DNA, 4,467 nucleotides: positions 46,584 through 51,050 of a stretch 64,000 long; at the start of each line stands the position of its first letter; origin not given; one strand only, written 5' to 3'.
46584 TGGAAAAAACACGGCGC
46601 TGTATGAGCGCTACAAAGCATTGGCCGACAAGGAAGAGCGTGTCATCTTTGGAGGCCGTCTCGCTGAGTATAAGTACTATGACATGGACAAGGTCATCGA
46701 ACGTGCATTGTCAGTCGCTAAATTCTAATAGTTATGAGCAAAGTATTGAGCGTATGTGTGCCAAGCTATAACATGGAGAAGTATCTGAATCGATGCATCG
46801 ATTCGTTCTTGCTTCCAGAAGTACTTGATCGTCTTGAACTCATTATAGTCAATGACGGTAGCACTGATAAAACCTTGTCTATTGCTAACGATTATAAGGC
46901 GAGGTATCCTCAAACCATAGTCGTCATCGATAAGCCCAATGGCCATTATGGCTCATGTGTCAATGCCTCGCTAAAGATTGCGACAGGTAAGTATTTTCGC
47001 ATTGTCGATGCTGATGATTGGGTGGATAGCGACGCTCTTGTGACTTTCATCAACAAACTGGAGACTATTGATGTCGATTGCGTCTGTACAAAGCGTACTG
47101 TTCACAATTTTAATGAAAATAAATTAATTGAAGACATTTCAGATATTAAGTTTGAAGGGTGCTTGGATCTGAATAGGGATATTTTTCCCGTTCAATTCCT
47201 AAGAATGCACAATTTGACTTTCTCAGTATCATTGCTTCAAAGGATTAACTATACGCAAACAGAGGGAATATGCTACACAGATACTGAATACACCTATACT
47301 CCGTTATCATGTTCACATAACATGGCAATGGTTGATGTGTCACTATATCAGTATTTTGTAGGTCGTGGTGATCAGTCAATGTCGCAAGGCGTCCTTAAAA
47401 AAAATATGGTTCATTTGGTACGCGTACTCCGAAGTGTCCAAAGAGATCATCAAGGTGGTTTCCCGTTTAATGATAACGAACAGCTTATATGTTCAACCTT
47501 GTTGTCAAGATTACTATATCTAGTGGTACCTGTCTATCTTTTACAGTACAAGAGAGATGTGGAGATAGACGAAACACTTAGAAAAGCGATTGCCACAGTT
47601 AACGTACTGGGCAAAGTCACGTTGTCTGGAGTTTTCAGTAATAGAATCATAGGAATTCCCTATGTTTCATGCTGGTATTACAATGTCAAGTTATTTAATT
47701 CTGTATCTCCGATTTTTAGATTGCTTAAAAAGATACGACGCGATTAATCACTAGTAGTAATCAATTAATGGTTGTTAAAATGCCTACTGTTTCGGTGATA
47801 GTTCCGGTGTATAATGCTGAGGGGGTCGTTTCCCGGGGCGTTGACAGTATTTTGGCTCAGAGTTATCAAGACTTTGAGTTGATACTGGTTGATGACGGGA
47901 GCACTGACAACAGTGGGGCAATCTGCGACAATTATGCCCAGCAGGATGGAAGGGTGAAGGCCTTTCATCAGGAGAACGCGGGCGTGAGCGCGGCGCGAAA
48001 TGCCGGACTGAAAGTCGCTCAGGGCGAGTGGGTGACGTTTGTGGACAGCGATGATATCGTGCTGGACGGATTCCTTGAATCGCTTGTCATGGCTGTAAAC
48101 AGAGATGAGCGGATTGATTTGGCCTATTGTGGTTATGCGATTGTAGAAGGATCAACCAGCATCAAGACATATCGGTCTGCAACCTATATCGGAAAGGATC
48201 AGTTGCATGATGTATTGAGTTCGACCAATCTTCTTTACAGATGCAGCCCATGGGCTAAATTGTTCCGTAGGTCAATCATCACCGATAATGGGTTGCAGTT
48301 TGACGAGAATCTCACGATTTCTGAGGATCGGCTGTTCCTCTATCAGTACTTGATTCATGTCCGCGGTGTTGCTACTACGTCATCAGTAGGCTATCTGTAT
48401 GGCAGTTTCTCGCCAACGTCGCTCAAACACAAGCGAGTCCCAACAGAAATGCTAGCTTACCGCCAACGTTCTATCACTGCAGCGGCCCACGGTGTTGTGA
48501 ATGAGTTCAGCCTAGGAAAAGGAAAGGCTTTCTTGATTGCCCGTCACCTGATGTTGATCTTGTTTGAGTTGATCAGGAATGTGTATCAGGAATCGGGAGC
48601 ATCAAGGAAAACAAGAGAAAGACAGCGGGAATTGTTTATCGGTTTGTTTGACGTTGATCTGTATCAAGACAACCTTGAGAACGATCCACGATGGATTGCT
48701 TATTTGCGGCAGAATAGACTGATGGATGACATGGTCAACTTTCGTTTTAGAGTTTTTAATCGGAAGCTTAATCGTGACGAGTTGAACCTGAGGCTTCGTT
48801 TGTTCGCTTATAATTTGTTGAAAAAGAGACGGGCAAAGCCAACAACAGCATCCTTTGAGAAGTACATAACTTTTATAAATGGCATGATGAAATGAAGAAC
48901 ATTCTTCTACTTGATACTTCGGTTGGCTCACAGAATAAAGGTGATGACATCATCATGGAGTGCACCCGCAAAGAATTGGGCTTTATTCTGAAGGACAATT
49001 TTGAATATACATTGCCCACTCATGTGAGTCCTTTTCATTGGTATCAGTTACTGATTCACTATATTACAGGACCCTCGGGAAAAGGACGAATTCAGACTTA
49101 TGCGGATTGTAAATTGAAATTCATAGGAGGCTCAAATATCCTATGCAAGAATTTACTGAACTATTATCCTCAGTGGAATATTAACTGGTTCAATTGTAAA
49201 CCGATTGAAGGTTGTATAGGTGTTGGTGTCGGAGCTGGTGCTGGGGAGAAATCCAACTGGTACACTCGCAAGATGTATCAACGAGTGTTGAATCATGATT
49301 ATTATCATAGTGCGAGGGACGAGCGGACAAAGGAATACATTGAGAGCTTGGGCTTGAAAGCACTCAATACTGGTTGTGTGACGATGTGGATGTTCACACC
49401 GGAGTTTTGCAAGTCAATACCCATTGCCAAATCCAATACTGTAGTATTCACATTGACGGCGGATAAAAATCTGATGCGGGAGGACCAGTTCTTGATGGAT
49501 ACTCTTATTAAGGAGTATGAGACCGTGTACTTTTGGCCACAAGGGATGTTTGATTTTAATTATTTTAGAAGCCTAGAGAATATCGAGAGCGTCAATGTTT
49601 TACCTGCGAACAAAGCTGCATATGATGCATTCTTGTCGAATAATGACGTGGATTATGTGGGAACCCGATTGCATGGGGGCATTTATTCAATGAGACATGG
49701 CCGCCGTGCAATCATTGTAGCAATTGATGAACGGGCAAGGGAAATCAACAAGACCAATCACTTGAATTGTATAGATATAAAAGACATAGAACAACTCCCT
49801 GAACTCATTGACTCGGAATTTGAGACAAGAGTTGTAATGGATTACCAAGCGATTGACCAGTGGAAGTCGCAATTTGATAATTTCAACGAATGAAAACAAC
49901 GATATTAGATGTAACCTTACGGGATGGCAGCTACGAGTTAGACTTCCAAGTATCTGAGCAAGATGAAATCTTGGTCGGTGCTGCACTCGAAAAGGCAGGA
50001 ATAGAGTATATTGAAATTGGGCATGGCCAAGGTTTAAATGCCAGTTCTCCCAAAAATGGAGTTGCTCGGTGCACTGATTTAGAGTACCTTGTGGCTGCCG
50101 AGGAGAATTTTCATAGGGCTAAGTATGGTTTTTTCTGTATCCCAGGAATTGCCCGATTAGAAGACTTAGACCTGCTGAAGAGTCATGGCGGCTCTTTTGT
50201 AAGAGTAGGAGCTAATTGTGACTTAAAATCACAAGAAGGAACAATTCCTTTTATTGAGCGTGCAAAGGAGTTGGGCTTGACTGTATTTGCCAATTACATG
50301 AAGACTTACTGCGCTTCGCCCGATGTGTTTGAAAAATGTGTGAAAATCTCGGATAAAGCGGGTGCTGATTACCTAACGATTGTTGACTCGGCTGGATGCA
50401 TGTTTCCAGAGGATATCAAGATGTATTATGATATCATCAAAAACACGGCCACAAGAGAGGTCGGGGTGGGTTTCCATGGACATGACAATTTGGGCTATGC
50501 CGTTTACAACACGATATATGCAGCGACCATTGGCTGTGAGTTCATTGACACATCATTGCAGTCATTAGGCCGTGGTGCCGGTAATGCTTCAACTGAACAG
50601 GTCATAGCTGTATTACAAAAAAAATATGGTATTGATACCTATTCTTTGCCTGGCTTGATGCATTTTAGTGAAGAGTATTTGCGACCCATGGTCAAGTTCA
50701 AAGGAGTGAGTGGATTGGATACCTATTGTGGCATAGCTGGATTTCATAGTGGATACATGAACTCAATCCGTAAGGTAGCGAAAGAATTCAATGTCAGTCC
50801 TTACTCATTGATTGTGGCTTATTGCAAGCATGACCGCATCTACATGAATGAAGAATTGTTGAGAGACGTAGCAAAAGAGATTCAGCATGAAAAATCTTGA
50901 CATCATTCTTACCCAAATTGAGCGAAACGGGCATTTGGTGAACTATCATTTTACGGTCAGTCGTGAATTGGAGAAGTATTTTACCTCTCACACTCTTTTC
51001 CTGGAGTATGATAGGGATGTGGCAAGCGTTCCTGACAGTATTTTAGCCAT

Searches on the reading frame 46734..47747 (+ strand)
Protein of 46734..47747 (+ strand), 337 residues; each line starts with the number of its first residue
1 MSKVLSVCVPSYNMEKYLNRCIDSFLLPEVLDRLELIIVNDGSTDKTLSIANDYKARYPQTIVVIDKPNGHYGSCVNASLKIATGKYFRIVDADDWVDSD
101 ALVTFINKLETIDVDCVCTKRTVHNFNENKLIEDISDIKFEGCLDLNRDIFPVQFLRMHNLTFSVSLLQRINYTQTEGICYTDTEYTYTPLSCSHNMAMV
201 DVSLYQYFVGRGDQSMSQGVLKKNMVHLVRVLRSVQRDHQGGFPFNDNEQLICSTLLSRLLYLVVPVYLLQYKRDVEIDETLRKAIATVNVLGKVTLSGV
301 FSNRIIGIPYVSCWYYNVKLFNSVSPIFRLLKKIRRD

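Call 5: search_protein_families(library=pfam, proteins=[window:46734-47747:+], max_evalue=0.001)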
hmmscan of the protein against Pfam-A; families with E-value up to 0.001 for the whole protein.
window:46734-47747:+ (337 aa): 3 families
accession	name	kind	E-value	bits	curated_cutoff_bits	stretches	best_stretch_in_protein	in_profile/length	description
PF00535.33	Glycos_transf_2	-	6.2e-27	95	23.3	1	6-133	1-127/168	Glycosyl transferase family 2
PF13641.12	Glyco_tranf_2_3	-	4e-12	47.1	27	1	5-142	3-136/230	Glycosyltransferase like family 2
PF10111.15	Glyco_tranf_2_2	-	2e-05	24.7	27.3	1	32-112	28-114/276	Glycosyltransferase like family 2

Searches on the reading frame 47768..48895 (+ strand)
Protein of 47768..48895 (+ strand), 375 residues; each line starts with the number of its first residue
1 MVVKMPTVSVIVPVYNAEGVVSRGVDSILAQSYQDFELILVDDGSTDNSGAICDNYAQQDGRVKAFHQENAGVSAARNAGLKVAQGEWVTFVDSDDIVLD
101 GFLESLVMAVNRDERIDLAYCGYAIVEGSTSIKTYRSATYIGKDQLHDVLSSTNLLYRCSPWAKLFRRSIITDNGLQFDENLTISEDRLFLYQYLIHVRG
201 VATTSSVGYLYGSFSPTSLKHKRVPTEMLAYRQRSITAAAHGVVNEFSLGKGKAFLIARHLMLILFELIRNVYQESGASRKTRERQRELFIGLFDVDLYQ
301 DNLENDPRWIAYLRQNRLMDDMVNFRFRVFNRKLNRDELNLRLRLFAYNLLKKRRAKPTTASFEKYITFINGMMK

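Call 5: search_protein_families(library=pfam, proteins=[window:47768-48895:+], max_evalue=0.001)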
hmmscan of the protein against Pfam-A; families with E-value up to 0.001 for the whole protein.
window:47768-48895:+ (375 aa): 4 families
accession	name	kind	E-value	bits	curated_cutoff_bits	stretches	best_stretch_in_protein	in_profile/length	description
PF00535.33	Glycos_transf_2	-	2.7e-38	132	23.3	1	9-171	1-164/168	Glycosyl transferase family 2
PF13641.12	Glyco_tranf_2_3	-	2.4e-15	57.6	27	1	6-218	1-216/230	Glycosyltransferase like family 2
PF10111.15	Glyco_tranf_2_2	-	1.1e-11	45.2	27.3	1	9-107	1-104/276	Glycosyltransferase like family 2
PF13704.12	Glyco_tranf_2_4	-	0.00059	20.7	27.5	0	37-98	21-84/98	Glycosyl transferase family 2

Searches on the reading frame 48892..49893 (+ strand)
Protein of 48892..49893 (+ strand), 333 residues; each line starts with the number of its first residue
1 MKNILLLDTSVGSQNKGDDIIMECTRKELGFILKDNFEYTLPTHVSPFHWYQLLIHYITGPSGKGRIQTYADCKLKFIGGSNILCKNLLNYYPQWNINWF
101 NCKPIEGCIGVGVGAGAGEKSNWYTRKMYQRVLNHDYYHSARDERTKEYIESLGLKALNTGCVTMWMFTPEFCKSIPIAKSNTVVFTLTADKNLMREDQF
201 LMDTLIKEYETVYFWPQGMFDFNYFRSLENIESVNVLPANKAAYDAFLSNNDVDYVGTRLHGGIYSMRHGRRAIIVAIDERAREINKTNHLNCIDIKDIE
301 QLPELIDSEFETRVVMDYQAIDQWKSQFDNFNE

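Call 5: search_protein_families(library=pfam, proteins=[window:48892-49893:+], max_evalue=0.001)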
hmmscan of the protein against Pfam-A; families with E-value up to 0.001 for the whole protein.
window:48892-49893:+ (333 aa): 1 family
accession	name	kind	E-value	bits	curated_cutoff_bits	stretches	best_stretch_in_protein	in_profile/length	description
PF04230.19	PS_pyruv_trans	-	3.3e-18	67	25.3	1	15-279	1-279/280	Polysaccharide pyruvyl transferase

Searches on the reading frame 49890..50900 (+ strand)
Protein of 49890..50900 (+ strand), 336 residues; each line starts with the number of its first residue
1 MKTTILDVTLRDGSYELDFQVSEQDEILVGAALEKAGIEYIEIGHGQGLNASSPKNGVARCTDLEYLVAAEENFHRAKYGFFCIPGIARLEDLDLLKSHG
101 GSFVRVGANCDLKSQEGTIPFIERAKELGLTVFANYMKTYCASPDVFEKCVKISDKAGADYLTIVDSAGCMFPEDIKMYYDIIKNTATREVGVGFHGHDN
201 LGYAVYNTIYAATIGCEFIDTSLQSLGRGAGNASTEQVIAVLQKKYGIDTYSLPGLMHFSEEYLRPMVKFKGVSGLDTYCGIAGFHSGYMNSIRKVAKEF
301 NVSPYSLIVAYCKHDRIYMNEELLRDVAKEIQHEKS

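Call 5: search_protein_families(library=pfam, proteins=[window:49890-50900:+], max_evalue=0.001)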
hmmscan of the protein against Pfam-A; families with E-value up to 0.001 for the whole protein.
window:49890-50900:+ (336 aa): 2 families
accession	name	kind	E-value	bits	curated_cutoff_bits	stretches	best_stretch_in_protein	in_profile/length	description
PF00682.25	HMGL-like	-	7.5e-28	98.1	29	1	4-245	3-242/260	HMGL-like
PF07836.16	DmpG_comm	-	5.4e-05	23.1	27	1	280-332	10-62/63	DmpG-like communication domain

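Call 41: search_protein_families(library=ncbifam, proteins=[window:49890-50900:+], max_evalue=0.001)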
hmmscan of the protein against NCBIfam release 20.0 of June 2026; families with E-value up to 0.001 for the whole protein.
window:49890-50900:+ (336 aa): 26 families (the best 25 are shown)
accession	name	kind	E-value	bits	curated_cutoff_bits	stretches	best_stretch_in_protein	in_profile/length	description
NF006049.0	PRK08195.1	subfamily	7.6e-76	255.4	229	1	2-335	7-339/344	4-hyroxy-2-oxovalerate/4-hydroxy-2-oxopentanoic acid aldolase,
TIGR03217.1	4OH_2_O_val_ald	equivalog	7.2e-68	229.2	286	1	2-334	2-333/334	4-hydroxy-2-oxovalerate aldolase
TIGR02090.1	LEU1_arch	subfamily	1.5e-24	86.8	484.75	1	121-287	117-286/363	isopropylmalate/citramalate/homocitrate synthases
NF002085.0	PRK00915.1-2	subfamily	2.6e-23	82.5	517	1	120-258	129-266/504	2-isopropylmalate synthase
TIGR02660.1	nifV_homocitr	equivalog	5.4e-22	78.6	462.9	1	119-280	116-280/365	homocitrate synthase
TIGR02146.1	LysS_fung_arch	equivalog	1.5e-20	73.8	413.55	1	5-258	1-251/344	homocitrate synthase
TIGR00977.1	citramal_synth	equivalog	2.2e-19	69.2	450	1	118-253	127-261/526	citramalate synthase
NF002088.0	PRK00915.1-5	equivalog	2.8e-17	62.4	697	1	146-243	149-248/514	2-isopropylmalate synthase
NF002086.0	PRK00915.1-3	equivalog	5.4e-17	61.4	532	1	144-245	150-253/516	2-isopropylmalate synthase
NF041069.1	IPMS_Sufob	equivalog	2.1e-16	60.2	600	1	121-286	118-287/371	isopropylmalate synthase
NF002084.0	PRK00915.1-1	equivalog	3.2e-15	55.7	748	1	150-245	154-251/523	2-isopropylmalate synthase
TIGR00973.1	leuA_bact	equivalog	6.2e-15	54.7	598.7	1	146-244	147-247/494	2-isopropylmalate synthase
NF002087.0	PRK00915.1-4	equivalog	4e-14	52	729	1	137-244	143-252/516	2-isopropylmalate synthase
NF006761.0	PRK09282.1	domain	3.5e-11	42.3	402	1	122-245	129-252/591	pyruvate carboxylase subunit B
NF042433.1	CitmalDyn_Leptosp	equivalog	1.1e-10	40.7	950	1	122-250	131-261/514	(R)-citramalate synthase CimA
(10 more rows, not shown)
